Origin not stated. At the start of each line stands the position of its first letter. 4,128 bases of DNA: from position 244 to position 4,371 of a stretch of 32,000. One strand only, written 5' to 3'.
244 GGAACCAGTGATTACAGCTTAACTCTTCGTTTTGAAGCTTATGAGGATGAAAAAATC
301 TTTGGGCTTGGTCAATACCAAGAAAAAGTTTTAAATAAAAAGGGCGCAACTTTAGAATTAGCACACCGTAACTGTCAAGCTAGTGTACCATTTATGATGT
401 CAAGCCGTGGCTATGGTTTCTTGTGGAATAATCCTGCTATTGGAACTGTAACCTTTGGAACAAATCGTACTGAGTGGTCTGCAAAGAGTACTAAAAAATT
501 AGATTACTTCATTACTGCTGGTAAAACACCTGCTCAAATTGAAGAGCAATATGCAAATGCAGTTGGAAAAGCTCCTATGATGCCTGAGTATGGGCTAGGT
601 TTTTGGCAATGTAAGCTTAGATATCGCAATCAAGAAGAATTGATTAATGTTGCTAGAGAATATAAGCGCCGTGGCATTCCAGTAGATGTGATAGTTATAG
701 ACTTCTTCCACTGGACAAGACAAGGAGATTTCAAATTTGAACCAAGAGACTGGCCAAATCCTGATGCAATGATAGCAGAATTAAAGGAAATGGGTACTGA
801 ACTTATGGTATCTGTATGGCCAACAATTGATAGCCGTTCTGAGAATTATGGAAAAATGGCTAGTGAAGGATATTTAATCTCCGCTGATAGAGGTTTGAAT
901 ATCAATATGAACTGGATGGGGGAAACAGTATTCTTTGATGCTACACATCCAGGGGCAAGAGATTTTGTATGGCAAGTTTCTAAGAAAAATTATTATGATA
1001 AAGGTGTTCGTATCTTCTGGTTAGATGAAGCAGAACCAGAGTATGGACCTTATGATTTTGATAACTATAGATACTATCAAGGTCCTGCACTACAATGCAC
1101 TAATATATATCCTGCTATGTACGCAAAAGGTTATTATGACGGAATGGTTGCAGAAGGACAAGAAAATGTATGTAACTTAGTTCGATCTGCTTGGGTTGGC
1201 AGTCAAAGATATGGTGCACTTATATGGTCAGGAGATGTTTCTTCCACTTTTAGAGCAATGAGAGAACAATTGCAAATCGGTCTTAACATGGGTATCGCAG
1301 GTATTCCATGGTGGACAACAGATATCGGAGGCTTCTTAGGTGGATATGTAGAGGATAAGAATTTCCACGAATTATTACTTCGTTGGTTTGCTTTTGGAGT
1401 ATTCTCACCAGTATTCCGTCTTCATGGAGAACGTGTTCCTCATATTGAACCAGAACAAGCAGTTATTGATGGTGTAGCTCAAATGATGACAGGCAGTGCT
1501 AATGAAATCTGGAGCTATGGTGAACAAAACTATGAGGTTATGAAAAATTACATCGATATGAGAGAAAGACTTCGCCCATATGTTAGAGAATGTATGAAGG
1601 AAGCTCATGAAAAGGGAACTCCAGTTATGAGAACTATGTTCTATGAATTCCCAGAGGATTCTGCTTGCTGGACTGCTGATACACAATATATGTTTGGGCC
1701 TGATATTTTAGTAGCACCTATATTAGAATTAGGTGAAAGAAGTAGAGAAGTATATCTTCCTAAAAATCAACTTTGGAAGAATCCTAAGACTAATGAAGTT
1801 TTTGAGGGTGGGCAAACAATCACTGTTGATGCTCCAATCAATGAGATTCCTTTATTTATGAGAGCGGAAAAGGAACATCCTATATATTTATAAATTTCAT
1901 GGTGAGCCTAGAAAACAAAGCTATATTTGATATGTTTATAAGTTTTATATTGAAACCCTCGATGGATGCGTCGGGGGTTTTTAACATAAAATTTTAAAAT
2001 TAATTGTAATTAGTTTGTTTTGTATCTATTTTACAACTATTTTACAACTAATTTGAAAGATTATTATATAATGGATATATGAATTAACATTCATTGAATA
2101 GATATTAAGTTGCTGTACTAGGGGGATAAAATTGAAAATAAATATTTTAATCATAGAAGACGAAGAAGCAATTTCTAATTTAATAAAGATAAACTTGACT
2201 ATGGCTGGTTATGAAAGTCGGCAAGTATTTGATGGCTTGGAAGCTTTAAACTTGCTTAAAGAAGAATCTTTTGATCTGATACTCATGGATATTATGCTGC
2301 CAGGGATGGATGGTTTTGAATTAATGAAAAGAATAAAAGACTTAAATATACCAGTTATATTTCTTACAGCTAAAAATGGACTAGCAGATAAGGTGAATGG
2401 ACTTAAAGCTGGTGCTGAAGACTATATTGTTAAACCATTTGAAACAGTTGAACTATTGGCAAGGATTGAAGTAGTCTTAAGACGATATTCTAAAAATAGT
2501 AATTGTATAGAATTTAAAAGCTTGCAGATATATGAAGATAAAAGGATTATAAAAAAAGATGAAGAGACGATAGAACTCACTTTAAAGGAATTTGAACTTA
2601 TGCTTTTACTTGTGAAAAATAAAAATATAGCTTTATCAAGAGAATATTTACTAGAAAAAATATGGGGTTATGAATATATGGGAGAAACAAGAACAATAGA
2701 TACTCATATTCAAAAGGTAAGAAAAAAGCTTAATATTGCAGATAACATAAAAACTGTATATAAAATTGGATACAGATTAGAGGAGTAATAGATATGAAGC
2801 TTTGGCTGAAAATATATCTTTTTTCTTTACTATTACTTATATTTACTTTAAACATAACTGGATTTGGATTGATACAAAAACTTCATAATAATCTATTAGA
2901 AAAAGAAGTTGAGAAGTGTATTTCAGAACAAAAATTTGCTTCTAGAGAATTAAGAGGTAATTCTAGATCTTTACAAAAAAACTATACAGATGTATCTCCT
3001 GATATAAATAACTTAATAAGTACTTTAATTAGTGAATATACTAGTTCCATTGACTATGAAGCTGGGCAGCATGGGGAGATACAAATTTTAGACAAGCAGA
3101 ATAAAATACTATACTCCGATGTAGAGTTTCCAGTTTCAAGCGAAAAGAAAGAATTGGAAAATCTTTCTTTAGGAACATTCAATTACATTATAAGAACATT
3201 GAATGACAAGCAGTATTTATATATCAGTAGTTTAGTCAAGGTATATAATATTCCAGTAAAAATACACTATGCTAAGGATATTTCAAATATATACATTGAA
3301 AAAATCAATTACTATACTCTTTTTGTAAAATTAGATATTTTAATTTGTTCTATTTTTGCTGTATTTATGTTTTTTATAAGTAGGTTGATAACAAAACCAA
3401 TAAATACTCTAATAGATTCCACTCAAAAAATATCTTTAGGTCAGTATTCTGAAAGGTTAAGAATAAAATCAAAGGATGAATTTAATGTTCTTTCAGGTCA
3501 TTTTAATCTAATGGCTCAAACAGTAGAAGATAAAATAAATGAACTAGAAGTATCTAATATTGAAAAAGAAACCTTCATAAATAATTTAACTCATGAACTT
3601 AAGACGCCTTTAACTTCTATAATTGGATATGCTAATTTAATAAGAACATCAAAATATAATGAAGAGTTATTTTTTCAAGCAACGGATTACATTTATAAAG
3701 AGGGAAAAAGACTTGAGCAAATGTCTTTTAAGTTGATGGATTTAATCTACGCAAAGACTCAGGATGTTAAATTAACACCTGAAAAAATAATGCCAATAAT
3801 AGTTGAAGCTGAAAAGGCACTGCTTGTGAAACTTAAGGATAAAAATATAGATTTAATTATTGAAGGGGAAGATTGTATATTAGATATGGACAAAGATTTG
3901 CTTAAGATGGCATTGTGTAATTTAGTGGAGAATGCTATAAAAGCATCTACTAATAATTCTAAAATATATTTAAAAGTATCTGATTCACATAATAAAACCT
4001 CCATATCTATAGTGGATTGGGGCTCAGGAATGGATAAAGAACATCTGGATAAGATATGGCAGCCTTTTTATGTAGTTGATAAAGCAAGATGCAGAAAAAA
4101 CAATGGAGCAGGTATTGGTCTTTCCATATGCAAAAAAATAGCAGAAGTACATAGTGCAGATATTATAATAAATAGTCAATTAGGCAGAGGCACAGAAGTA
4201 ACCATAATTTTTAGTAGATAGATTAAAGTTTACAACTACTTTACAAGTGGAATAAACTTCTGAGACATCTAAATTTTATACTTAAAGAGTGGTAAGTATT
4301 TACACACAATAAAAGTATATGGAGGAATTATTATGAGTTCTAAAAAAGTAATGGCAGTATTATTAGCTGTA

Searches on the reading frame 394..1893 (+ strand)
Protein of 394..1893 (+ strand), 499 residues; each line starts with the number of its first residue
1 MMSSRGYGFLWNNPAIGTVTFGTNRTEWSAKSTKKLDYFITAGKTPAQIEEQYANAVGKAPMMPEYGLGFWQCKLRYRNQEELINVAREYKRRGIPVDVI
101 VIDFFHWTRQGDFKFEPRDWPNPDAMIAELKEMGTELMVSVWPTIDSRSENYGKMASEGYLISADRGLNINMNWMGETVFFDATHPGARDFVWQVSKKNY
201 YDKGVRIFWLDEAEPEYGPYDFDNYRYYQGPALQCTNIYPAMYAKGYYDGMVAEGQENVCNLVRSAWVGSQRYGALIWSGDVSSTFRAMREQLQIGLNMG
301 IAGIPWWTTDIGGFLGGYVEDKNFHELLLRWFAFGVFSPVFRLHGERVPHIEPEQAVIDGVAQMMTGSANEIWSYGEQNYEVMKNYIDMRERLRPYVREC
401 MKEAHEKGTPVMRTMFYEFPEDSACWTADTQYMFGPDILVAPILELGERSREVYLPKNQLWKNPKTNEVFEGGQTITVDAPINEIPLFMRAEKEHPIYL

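Call 81: search_protein_families(library=pfam, proteins=[window:394-1893:+], max_evalue=0.00001)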
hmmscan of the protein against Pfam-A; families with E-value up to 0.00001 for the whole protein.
window:394-1893:+ (499 aa): 2 families
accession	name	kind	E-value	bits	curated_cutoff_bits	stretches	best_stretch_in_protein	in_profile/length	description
PF01055.32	Glyco_hydro_31_2nd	-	2.1e-83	280.8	23.5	1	61-397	2-325/328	Glycosyl hydrolases family 31 TIM-barrel domain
PF21365.3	Glyco_hydro_31_3rd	-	4.1e-27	94.9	24.4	1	408-491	1-83/87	Glycosyl hydrolase family 31 C-terminal domain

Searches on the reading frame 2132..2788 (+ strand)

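Call 81: search_protein_families(library=pfam, proteins=[window:2132-2788:+], max_evalue=0.00001)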
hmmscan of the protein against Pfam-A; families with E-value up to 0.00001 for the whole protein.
window:2132-2788:+ (218 aa): 2 families
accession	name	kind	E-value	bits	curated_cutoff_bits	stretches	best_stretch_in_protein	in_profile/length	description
PF00072.30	Response_reg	-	3.2e-30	105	30.2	1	5-113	1-111/111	Response regulator receiver domain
PF00486.34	Trans_reg_C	-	1.3e-22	80.1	26.2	1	145-216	2-77/77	Transcriptional regulatory protein, C terminal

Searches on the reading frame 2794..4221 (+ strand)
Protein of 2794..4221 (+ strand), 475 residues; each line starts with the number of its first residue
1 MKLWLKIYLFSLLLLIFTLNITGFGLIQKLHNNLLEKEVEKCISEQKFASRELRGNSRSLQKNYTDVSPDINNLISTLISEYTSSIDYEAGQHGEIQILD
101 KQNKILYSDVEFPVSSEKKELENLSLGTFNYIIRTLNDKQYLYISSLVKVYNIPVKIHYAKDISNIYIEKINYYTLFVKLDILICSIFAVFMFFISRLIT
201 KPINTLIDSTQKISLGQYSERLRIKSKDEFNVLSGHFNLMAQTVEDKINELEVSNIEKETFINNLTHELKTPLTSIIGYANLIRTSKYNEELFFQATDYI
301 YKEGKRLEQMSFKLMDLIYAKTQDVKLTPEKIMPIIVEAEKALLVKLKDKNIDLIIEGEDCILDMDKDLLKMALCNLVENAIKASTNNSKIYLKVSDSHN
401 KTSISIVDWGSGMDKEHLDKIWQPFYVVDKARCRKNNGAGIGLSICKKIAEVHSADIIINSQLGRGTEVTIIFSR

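Call 81: search_protein_families(library=pfam, proteins=[window:2794-4221:+], max_evalue=0.00001)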
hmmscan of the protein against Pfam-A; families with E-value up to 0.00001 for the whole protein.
window:2794-4221:+ (475 aa): 4 families
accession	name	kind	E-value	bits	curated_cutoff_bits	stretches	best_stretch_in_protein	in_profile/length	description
PF02518.31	HATPase_c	-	1.3e-21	77.6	26.4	1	366-473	2-107/111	Histidine kinase-, DNA gyrase B-, and HSP90-like ATPase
PF00512.31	HisKA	-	1.5e-11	44.6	26.9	1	258-315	2-58/66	His Kinase A (phospho-acceptor) domain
PF00672.30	HAMP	-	1.7e-10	41.5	25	1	194-245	1-52/53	HAMP domain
PF13589.12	HATPase_c_3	-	1.2e-07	32.3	25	1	371-437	4-68/137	Histidine kinase-, DNA gyrase B-, and HSP90-like ATPase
